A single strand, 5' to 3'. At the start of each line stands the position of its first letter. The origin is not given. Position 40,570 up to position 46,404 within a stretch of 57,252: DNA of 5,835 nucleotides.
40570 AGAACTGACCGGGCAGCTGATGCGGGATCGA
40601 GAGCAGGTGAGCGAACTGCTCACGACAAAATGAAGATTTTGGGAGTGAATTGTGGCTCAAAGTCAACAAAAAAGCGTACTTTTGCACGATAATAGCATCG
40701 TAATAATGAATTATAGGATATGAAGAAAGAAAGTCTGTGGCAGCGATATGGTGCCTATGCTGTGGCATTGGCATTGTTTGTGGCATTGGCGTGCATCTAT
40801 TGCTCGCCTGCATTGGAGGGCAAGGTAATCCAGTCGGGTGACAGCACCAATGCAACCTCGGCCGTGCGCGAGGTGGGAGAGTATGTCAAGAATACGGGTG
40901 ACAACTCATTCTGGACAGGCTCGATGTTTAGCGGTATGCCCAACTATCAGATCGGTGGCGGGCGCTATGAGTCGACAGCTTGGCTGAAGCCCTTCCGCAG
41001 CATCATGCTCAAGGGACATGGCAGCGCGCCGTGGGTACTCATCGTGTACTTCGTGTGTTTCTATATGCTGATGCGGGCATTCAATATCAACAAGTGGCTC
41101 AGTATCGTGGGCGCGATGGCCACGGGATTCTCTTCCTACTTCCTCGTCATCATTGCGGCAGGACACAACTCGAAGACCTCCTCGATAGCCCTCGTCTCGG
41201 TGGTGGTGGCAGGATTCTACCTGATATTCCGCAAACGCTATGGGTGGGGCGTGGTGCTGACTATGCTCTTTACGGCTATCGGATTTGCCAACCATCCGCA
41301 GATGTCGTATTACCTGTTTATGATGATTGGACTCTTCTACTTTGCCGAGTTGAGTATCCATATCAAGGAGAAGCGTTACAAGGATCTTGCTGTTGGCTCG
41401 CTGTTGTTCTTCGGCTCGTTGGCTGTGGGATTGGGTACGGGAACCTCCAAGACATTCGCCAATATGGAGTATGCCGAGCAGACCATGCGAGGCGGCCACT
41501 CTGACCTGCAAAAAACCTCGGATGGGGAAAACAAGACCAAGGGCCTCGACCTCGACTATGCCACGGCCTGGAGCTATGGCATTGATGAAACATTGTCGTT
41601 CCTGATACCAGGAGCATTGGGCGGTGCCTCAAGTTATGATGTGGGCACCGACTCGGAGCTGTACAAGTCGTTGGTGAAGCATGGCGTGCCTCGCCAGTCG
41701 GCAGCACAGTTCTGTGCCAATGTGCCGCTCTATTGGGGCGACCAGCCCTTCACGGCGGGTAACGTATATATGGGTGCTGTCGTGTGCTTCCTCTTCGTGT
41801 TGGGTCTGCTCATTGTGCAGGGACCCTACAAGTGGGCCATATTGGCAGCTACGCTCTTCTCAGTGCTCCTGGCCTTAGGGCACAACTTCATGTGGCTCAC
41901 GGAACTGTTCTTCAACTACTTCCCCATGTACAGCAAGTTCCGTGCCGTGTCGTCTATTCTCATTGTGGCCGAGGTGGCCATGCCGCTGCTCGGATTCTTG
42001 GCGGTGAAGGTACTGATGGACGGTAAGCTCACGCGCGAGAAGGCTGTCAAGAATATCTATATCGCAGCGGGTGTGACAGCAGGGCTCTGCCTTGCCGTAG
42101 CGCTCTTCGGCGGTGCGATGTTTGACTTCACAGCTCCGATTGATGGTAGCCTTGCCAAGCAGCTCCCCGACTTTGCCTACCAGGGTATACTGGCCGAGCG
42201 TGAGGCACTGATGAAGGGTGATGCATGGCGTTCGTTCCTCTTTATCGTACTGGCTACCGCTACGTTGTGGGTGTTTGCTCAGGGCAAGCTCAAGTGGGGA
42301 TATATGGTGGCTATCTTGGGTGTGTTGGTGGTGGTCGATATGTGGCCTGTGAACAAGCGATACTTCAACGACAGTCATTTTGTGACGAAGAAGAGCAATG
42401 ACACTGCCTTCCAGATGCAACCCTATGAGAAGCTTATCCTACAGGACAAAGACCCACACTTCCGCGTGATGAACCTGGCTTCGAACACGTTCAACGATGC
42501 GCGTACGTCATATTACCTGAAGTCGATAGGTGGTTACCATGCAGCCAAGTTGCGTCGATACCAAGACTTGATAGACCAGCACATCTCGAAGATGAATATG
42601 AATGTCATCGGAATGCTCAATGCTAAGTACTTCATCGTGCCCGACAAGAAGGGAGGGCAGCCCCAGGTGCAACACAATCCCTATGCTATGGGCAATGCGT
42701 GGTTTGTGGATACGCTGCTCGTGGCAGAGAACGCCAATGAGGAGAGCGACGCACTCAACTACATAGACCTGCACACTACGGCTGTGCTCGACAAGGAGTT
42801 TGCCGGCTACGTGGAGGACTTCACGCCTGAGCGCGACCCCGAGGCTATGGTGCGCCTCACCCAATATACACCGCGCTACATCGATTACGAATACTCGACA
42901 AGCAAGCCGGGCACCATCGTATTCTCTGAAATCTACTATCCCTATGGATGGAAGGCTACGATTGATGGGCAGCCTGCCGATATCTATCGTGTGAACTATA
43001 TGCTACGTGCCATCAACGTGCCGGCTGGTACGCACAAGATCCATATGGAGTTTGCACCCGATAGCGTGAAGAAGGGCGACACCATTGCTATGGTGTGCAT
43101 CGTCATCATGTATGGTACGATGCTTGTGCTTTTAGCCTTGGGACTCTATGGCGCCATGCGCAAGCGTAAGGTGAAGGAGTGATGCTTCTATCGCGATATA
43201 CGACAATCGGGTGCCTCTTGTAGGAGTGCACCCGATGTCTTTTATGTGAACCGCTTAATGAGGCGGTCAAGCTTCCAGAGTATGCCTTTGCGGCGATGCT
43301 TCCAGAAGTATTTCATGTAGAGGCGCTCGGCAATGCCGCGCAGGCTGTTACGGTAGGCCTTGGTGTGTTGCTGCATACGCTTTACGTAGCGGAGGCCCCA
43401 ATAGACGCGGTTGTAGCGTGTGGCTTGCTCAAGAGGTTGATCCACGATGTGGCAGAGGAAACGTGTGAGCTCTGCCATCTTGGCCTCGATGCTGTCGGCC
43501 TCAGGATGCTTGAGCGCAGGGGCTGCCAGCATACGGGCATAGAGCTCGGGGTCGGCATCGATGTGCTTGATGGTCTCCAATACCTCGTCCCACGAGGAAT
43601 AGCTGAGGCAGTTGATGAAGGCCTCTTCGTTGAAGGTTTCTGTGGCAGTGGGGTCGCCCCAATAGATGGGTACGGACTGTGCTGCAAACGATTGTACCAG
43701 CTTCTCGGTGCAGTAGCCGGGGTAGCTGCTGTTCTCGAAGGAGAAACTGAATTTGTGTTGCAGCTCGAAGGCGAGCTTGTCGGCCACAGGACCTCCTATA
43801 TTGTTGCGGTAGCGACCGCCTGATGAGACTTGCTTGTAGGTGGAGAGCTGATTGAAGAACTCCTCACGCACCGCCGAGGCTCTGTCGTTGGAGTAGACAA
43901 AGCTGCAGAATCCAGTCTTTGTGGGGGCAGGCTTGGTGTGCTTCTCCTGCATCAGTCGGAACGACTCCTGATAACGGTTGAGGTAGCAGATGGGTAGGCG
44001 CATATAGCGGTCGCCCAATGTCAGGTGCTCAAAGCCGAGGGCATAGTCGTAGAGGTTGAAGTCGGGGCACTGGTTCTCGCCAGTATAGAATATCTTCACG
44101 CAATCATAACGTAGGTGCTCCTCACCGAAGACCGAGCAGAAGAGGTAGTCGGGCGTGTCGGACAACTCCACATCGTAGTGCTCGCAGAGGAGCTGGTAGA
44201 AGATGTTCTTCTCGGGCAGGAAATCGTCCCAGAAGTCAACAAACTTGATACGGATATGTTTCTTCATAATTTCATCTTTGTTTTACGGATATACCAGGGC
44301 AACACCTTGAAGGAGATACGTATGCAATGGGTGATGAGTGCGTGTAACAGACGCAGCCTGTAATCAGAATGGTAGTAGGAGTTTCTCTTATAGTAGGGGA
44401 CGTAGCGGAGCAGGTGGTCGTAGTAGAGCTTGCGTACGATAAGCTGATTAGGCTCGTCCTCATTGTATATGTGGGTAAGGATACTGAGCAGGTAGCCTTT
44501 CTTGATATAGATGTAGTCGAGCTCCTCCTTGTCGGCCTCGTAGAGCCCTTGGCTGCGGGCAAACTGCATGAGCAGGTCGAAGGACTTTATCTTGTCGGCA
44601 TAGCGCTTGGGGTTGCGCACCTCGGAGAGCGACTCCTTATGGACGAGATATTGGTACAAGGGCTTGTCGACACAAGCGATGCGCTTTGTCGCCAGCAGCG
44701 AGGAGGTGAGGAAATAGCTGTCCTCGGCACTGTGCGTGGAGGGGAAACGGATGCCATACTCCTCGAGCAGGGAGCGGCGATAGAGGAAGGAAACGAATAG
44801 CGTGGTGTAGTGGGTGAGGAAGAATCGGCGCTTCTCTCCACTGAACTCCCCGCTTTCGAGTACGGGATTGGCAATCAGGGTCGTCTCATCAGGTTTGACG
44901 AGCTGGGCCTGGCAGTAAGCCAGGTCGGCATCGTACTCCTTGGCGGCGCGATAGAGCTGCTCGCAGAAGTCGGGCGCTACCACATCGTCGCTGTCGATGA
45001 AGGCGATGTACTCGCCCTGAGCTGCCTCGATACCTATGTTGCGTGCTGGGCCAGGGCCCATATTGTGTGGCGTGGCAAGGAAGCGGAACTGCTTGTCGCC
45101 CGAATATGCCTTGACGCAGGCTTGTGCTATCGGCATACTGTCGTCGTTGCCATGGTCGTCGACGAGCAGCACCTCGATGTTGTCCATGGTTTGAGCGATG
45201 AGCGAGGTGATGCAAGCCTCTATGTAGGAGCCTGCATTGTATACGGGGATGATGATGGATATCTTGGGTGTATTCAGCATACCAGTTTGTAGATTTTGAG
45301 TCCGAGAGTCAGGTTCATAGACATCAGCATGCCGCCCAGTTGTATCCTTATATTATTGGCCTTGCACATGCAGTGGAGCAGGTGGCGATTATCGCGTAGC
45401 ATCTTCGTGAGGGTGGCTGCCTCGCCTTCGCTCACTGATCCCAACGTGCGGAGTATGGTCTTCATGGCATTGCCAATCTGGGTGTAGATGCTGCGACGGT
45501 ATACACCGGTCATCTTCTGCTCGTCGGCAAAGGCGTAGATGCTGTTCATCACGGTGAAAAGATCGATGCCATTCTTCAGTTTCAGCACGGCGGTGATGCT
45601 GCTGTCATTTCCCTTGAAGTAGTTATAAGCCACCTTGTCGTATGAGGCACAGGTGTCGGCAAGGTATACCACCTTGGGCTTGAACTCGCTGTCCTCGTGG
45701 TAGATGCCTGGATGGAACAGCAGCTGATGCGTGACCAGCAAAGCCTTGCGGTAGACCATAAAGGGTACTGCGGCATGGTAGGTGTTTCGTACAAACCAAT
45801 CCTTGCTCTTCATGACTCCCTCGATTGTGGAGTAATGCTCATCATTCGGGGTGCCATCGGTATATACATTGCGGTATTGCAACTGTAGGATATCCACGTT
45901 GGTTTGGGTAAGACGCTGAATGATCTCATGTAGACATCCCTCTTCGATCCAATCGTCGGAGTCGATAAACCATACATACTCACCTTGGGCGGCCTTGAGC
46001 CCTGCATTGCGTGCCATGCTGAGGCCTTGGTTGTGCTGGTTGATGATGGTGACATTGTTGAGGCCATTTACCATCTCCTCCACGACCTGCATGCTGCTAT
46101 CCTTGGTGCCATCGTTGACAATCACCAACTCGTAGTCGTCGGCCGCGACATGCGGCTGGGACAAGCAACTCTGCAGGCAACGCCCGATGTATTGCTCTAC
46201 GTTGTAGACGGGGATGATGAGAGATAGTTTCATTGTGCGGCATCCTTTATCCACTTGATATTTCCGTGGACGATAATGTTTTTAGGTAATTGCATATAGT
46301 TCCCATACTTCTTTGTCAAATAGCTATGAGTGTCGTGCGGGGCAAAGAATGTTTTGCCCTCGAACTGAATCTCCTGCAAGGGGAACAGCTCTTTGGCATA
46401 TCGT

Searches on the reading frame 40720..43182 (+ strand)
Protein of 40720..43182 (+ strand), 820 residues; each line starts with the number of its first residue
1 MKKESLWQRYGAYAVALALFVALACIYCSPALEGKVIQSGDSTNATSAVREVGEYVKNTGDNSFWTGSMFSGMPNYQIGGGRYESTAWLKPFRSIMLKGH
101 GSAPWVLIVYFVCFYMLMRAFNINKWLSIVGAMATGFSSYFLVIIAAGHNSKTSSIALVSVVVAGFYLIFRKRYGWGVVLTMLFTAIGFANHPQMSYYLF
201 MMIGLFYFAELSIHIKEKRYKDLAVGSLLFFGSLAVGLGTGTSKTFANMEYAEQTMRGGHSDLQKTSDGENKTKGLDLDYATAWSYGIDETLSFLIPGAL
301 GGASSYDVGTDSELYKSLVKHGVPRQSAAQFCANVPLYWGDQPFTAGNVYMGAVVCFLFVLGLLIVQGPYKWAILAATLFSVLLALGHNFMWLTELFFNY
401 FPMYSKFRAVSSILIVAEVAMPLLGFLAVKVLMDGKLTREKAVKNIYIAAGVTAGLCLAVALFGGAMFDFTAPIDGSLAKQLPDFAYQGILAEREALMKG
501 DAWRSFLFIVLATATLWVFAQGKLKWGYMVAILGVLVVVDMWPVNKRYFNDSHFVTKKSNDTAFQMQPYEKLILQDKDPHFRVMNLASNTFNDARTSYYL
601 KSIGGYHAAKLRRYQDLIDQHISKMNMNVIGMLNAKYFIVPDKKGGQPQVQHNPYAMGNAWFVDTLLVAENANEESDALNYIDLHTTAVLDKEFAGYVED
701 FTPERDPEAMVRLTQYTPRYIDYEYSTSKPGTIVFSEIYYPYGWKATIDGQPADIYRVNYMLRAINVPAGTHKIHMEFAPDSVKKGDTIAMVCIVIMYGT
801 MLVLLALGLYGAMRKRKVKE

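Call 10: search_protein_families(library=pfam, proteins=[window:40720-43182:+])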
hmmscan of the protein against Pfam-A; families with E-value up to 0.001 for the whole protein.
window:40720-43182:+ (820 aa): 1 family
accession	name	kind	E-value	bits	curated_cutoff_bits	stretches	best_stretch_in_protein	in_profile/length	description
PF09586.16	YfhO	-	3.3e-10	39.4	28.5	1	711-786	756-831/835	Bacterial membrane protein YfhO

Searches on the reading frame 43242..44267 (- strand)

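Call 10: search_protein_families(library=pfam, proteins=[window:43242-44267:-])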
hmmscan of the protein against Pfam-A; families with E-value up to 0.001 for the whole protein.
window:43242-44267:- (341 aa): 2 families
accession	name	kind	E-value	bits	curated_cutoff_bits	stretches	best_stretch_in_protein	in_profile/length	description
PF18025.7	FucT_N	-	7.4e-34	116.5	27.2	1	7-94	1-88/91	Alpha-(1,3)-fucosyltransferase FucT N-terminal domain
PF00852.26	Glyco_transf_10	-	1.6e-19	70.7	23.9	1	115-277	2-165/182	Glycosyltransferase family 10 (fucosyltransferase) C-term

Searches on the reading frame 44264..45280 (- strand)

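Call 10: search_protein_families(library=pfam, proteins=[window:44264-45280:-])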
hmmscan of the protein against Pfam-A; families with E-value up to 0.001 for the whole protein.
window:44264-45280:- (338 aa): 3 families
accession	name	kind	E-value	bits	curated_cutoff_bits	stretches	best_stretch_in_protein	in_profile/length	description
PF00535.33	Glycos_transf_2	-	8.5e-38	130.4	23.3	1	8-176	1-168/168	Glycosyl transferase family 2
PF13641.12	Glyco_tranf_2_3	-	3.9e-13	50.4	27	1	5-197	1-196/230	Glycosyltransferase like family 2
PF10111.15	Glyco_tranf_2_2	-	5.4e-10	39.6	27.3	1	8-132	1-131/276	Glycosyltransferase like family 2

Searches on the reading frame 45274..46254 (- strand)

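Call 10: search_protein_families(library=pfam, proteins=[window:45274-46254:-])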
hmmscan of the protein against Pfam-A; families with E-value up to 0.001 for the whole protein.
window:45274-46254:- (326 aa): 4 families
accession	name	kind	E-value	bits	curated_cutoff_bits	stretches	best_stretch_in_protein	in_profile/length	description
PF00535.33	Glycos_transf_2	-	1.9e-34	119.4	23.3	1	11-171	1-162/168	Glycosyl transferase family 2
PF13641.12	Glyco_tranf_2_3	-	1.1e-13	52.1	27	1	10-126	3-122/230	Glycosyltransferase like family 2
PF10111.15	Glyco_tranf_2_2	-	6.5e-10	39.4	27.3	1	11-117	1-112/276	Glycosyltransferase like family 2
PF13632.12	Glyco_trans_2_3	-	0.00054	20.3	27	1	93-165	1-72/198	Glycosyl transferase family group 2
